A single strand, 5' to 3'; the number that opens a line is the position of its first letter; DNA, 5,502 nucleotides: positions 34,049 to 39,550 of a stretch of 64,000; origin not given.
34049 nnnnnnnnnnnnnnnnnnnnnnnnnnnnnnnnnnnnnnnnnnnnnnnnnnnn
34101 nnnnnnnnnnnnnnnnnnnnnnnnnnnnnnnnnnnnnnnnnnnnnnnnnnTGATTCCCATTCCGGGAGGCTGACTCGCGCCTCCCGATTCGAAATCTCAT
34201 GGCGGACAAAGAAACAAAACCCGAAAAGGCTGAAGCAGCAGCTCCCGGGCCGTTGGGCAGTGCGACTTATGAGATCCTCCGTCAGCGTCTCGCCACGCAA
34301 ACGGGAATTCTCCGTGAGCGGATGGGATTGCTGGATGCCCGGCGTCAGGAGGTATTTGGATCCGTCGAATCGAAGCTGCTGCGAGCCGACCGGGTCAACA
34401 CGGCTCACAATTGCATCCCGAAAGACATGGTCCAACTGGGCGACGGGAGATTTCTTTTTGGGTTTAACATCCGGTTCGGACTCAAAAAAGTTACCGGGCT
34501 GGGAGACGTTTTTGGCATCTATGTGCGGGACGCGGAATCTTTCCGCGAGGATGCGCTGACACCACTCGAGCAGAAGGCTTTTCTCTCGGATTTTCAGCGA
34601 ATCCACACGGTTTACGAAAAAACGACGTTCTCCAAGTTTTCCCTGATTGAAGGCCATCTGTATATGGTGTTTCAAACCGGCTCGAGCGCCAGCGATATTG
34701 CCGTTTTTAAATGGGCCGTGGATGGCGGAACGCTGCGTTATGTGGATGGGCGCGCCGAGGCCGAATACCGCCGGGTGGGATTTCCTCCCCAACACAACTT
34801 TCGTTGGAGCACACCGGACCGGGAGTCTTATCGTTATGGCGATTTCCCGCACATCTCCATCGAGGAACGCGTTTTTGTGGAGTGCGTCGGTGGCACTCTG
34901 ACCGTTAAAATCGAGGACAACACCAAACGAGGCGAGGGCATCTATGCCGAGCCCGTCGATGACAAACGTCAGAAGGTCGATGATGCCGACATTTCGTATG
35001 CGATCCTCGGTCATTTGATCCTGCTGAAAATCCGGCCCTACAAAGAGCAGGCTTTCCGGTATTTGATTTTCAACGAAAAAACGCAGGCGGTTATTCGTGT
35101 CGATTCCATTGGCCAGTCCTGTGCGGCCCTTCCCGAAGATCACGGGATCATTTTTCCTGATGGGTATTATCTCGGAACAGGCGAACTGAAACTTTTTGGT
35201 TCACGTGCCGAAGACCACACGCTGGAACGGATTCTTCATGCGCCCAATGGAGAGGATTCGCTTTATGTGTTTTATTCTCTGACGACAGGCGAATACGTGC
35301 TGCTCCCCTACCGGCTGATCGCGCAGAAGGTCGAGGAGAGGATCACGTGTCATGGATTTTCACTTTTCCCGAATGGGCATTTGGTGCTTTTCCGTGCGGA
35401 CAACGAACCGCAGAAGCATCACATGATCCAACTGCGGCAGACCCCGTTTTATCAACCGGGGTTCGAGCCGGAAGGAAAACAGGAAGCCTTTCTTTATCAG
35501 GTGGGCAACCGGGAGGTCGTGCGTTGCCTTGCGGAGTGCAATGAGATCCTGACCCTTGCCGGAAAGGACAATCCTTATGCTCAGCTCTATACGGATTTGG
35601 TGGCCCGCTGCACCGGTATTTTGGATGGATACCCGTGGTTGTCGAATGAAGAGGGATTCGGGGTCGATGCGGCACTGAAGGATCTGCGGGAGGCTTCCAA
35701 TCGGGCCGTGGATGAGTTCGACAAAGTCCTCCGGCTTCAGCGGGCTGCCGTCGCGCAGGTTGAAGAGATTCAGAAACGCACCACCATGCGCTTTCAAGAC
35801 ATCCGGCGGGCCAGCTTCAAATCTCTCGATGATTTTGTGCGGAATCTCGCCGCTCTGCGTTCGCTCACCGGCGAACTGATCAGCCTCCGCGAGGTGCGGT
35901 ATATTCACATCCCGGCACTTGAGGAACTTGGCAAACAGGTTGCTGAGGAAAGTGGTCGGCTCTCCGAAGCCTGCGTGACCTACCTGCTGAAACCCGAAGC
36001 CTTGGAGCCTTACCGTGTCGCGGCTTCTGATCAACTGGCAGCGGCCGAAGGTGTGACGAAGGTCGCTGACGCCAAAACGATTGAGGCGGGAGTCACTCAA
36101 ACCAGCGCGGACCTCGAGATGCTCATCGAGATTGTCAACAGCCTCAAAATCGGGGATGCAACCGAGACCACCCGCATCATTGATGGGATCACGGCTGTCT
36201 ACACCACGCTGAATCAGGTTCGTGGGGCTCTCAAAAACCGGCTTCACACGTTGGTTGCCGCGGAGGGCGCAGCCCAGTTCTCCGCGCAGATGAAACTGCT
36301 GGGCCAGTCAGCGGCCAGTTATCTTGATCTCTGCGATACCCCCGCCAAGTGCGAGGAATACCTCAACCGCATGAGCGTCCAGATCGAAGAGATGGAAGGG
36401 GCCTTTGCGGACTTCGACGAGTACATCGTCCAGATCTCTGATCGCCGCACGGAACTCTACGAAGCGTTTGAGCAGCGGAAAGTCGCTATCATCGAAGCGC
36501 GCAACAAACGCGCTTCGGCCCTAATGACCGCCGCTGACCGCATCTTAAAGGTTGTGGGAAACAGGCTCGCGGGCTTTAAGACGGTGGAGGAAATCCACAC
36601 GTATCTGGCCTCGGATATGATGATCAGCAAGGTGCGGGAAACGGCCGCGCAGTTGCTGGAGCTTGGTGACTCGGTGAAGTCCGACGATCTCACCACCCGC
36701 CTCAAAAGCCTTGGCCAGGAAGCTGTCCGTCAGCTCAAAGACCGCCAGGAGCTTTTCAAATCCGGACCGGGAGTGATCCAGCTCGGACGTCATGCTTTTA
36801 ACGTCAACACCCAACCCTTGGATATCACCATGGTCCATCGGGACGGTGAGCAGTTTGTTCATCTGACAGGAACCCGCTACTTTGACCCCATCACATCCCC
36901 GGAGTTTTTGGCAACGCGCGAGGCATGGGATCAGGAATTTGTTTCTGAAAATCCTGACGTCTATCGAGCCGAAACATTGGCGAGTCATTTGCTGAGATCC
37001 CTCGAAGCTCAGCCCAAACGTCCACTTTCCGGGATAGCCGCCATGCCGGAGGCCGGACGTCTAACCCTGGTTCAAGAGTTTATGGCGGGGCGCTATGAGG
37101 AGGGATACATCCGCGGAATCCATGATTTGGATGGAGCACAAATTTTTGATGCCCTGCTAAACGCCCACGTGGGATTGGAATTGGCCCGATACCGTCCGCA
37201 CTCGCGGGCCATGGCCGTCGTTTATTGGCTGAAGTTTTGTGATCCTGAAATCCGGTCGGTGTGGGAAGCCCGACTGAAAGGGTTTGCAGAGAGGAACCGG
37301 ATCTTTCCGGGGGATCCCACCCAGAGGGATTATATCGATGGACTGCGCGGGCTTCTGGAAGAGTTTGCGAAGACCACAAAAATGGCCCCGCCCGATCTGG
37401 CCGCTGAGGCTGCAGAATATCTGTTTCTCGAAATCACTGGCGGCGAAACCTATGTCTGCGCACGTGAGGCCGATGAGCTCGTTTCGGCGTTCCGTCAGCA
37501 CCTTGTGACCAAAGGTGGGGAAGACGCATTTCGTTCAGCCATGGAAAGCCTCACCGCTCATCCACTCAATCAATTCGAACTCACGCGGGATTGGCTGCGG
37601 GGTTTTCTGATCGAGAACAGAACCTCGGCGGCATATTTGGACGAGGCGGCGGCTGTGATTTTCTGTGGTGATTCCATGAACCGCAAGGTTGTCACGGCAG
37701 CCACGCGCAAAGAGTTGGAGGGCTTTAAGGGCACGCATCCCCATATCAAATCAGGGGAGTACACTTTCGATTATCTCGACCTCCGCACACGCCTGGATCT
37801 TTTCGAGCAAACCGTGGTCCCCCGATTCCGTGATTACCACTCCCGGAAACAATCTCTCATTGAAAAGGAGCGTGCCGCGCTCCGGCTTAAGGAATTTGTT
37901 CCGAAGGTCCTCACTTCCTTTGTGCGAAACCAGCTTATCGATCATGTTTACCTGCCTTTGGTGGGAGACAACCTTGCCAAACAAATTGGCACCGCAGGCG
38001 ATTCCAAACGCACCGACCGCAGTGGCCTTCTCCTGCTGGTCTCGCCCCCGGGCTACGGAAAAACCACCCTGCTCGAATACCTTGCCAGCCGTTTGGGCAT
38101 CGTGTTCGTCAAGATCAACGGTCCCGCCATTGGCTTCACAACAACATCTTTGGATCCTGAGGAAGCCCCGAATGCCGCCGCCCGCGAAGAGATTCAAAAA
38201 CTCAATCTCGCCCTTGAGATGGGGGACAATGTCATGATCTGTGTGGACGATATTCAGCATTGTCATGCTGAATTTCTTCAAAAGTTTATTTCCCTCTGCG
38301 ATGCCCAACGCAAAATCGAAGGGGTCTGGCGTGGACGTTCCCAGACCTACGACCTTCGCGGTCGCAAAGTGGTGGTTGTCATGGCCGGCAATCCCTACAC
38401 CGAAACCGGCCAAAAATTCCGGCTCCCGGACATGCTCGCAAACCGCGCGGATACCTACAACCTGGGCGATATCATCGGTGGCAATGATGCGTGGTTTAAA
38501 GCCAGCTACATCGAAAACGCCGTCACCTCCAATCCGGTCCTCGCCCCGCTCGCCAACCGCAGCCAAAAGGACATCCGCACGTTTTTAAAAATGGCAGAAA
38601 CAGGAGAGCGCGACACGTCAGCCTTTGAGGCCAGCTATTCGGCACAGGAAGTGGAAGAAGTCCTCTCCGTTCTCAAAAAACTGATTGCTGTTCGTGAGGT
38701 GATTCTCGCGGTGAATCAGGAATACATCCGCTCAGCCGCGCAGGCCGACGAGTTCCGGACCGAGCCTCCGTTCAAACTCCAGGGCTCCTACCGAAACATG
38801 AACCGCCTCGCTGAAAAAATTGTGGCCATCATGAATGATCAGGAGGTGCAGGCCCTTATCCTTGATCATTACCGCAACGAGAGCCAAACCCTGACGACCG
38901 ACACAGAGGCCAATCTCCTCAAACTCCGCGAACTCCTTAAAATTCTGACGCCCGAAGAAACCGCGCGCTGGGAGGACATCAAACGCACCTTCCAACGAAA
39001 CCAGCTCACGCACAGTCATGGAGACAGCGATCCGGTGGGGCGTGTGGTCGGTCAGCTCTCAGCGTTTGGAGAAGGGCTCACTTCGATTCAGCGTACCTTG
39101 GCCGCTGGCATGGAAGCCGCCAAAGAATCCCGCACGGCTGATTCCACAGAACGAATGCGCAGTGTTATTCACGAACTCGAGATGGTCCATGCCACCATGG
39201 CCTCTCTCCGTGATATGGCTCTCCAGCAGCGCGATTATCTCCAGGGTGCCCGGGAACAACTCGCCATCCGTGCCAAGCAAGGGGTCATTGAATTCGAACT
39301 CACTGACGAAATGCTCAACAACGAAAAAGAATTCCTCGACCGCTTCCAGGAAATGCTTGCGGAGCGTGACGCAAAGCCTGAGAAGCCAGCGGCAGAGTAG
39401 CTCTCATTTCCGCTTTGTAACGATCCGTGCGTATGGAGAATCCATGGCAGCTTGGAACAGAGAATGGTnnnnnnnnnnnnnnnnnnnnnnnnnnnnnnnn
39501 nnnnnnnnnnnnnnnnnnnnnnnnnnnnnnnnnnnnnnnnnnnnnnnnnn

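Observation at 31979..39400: Flotillin (SPFH) gene followed by a 1733-aa protein with a C-terminal AAA_5 (MoxR/McrB-like) ATPase: candidate uncharacterised membrane-microdomain machine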

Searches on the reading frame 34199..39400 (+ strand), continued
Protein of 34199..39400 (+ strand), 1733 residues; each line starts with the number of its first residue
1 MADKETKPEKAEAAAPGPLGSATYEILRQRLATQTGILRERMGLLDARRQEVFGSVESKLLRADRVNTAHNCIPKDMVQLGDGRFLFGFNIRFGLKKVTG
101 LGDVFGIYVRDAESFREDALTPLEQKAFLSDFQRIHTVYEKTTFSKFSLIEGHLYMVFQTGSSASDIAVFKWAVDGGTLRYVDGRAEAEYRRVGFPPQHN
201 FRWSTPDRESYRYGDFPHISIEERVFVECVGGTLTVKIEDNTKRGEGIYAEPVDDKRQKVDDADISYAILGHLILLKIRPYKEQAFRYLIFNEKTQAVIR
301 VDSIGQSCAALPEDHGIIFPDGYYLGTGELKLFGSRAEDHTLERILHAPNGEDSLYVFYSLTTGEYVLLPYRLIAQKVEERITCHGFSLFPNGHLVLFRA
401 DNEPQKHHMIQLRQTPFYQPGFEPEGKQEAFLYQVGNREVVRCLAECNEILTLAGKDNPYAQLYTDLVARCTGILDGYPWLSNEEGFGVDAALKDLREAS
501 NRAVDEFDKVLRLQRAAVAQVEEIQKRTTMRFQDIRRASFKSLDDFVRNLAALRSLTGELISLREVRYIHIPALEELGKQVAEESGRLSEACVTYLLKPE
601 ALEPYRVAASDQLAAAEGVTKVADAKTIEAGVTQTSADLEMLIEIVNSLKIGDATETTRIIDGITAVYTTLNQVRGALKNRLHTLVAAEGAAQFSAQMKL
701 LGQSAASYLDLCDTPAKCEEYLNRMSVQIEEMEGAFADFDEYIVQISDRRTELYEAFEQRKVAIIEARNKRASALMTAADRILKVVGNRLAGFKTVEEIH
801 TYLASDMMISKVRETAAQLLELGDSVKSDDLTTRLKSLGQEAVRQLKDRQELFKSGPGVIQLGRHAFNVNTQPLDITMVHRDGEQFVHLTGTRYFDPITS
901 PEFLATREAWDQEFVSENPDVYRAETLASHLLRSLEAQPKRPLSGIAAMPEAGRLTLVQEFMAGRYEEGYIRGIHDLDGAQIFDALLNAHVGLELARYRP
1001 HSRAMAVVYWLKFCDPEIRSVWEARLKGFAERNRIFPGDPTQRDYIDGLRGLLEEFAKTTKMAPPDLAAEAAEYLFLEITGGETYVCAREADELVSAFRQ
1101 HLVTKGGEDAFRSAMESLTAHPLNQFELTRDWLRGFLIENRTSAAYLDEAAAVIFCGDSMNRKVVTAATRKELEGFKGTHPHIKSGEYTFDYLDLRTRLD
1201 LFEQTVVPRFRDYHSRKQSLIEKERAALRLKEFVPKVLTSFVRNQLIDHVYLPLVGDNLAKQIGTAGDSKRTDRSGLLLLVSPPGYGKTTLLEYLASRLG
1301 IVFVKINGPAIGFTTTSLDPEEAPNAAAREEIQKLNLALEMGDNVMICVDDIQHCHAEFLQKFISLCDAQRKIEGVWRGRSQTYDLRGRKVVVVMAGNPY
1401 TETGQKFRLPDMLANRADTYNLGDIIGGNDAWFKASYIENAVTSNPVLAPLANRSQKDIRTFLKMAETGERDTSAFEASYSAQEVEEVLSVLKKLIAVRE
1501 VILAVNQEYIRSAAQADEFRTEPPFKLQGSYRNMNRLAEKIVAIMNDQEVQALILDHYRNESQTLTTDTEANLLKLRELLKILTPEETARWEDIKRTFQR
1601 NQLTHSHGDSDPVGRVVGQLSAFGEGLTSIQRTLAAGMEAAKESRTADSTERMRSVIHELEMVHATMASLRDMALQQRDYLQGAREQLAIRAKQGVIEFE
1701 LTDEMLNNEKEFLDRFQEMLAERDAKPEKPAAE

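Call 48: find_encoding_contigs(protein=P0002, flank=10000, max_places=2)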
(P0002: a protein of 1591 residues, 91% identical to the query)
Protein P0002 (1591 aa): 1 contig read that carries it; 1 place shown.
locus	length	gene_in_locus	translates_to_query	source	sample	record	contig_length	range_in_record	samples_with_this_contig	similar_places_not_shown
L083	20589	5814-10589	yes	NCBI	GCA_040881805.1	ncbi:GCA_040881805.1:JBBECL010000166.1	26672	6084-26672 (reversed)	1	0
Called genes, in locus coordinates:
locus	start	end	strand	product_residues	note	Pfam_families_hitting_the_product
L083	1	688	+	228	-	PF01564:Spermine_synth (weak)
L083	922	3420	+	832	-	PF01624:MutS_I, PF05188:MutS_II, PF05192:MutS_III, PF05190:MutS_IV, PF00488:MutS_V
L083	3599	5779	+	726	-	-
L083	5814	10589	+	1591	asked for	PF12458:DUF3686, PF25472:DUF7902, PF00004:AAA (faint), PF07728:AAA_5 (weak)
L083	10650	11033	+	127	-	-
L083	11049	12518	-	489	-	PF00171:Aldedh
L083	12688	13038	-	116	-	PF03091:CutA1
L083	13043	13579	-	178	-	PF01817:CM_2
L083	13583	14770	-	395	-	PF00248:Aldo_ket_red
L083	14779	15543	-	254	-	PF13649:Methyltransf_25 (weak), PF05958:tRNA_U5-meth_tr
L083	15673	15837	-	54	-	PF01938:TRAM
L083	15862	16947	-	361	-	PF01018:GTP1_OBG, PF01926:MMR_HSR1, PF02421:FeoB_N (weak)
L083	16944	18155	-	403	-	PF08323:Glyco_transf_5 (faint), PF13439:Glyco_transf_4, PF13579:Glyco_trans_4_4, PF20706:GT4-conflict, PF00534:Glycos_transf_1, PF13692:Glyco_trans_1_4, PF13524:Glyco_trans_1_2 (weak)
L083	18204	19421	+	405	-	PF00070:Pyr_redox (faint), PF00890:FAD_binding_2, PF01266:DAO (weak), PF03486:HI0933_like, PF07992:Pyr_redox_2 (faint), PF12831:FAD_oxidored, PF13450:NAD_binding_8 (weak), PF22780:HI0933_like_1st, +1 more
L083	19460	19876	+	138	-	PF03692:CxxCxxCC (weak)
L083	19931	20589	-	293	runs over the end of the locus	PF01073:3Beta_HSD (faint), PF01370:Epimerase, PF04321:RmlD_sub_bind, PF16363:GDP_Man_Dehyd (faint)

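Call 65: search_solved_structures(query=A2, max_evalue=0.1, show_alignments=2)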
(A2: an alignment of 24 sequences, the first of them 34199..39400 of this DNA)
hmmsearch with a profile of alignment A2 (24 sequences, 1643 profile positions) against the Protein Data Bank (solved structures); distinct sequences matched with E-value up to 0.1: 65 (the best 60 are shown).
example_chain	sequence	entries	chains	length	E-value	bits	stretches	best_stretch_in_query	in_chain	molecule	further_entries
7swl_A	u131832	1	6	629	0.0011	19.5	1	1245-1311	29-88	Rix7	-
9bji_A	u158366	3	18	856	0.0014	19.2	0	1278-1311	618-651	Nuclear valosin-containing protein-like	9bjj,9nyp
6mat_A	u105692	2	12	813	0.0018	18.8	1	1245-1311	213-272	Rix7 mutant | Rix7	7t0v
7t3i_A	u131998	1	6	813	0.0018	18.8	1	1245-1311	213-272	Rix7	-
7wub_C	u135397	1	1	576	0.0027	18.3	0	1278-1314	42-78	Transitional endoplasmic reticulum ATPase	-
7wub_D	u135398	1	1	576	0.0027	18.3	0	1278-1314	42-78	Transitional endoplasmic reticulum ATPase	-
6mck_A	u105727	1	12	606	0.0031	18.1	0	1278-1314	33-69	Transitional endoplasmic reticulum ATPase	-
9dx3_A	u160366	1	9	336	0.0046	17.5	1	1271-1312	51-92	Holliday junction branch migration complex subunit RuvB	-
9dx4_A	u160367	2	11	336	0.0048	17.4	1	1271-1312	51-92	Holliday junction branch migration complex subunit RuvB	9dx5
7rlj_A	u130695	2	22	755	0.0052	17.3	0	1278-1314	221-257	Transitional endoplasmic reticulum ATPase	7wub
8yka_A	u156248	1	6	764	0.0054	17.2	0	1278-1314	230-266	Transitional endoplasmic reticulum ATPase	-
1ixr_C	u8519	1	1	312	0.0057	17.2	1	1277-1312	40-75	RuvB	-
5c18_A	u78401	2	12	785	0.0058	17.1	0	1278-1314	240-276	Transitional endoplasmic reticulum ATPase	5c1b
7y4w_A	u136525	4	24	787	0.0058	17.1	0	1278-1314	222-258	Transitional endoplasmic reticulum ATPase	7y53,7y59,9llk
1ixs_B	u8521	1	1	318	0.0059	17.1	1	1277-1312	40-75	RuvB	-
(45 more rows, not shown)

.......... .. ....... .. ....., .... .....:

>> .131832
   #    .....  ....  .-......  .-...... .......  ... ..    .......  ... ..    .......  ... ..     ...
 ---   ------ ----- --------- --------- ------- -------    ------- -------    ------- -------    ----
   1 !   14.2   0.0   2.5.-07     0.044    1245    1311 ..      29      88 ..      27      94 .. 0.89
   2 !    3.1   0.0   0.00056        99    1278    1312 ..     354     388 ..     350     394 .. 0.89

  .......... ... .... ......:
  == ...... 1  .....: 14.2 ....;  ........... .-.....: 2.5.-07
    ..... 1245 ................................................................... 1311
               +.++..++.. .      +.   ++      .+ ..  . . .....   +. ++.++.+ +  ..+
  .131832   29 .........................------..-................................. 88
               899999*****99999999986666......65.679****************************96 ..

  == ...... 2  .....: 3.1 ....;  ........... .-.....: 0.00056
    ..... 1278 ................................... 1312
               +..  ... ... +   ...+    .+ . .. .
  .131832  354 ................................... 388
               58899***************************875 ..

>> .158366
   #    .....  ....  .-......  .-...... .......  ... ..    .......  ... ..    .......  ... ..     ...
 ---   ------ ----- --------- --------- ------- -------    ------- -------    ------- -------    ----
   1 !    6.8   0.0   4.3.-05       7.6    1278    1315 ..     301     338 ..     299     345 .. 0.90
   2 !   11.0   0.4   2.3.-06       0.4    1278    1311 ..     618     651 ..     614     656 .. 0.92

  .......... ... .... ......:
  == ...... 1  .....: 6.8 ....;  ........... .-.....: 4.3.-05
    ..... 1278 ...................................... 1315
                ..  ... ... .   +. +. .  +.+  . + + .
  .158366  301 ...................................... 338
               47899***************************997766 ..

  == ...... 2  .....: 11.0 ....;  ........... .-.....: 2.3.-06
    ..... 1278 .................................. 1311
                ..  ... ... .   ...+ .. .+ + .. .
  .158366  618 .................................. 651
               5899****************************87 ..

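Call 91: find_related_loci(query=A2, collection=viral_contigs, flank=5000)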
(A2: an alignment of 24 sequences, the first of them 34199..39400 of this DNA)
Query A2 (1733 aa) in viral_contigs; peptide patterns used: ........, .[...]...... (x = any residue, [..] = any of these).
31 stretches matched a pattern, but none encodes a relative of the query by tblastn (E <= 1e-3).

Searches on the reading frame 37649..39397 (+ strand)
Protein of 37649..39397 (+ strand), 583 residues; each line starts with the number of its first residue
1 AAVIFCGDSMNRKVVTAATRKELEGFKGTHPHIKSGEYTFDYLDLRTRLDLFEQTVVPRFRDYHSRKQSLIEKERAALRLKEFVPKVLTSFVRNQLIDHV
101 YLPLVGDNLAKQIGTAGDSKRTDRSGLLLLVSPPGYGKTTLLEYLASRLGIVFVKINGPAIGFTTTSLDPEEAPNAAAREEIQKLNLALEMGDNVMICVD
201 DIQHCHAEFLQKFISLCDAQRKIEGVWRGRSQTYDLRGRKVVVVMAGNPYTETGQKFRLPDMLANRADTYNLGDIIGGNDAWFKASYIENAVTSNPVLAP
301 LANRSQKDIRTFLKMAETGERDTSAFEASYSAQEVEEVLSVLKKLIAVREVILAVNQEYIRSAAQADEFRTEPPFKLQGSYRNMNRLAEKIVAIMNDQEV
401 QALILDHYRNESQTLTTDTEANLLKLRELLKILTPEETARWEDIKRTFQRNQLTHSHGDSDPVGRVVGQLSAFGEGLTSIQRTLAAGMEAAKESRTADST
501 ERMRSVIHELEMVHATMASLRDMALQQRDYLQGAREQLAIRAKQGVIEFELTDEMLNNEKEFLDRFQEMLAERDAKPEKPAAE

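Call 53: predict_structure(alignment_id=A3)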
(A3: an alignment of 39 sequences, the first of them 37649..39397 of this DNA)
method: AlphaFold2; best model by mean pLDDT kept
length: 583 residues; sequences in the alignment: 39
mean_pLDDT: 73.1   pTM: 0.55
mean pLDDT of the five models: 73.1, 72.0, 71.7, 69.8, 69.4
residues with pLDDT >= 90: 62; 70-90: 287; 50-70: 195; < 50: 39
segments of 3 or more residues with pLDDT < 50: 252-257, 494-498, 544-551, 576-583
pLDDT, mean of each block of 10 residues (from residue 1): 53 56 66 70 76 85 81 67 55 72 74 55 57 66 79 87 85 88 87 83 82 71 78 79 74 48 56 65 83 87 82 87 84 91 93 85 73 84 89 93 92 79 91 91 86 66 64 66 65 51 54 50 62 65 46 64 76 55 46
secondary structure, 60 per line:
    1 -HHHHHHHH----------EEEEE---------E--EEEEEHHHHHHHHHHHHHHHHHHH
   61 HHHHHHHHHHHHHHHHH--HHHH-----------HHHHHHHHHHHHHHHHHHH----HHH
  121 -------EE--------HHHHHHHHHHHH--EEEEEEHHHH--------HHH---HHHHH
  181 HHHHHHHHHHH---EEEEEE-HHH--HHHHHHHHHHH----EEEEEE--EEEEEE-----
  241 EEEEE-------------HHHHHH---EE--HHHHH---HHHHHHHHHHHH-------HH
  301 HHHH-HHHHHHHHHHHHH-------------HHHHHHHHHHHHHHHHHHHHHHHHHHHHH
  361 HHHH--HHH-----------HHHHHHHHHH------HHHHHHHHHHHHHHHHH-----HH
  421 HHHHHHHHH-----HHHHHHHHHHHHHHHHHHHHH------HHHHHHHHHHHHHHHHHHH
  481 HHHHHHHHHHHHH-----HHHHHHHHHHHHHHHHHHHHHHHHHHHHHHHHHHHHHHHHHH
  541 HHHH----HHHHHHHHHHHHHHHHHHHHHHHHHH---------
elements in order: H2-9 E20-24 E37-41 H42-77 H80-83 H95-113 H138-149 E152-157 H158-161 H176-191 E195-200 H207-217 E222-227 E230-235 E241-245 H259-264 H272-276 H280-291 H299-304 H306-318 H332-364 H381-390 H397-413 H419-429 H435-455 H462-493 H499-544 H549-574
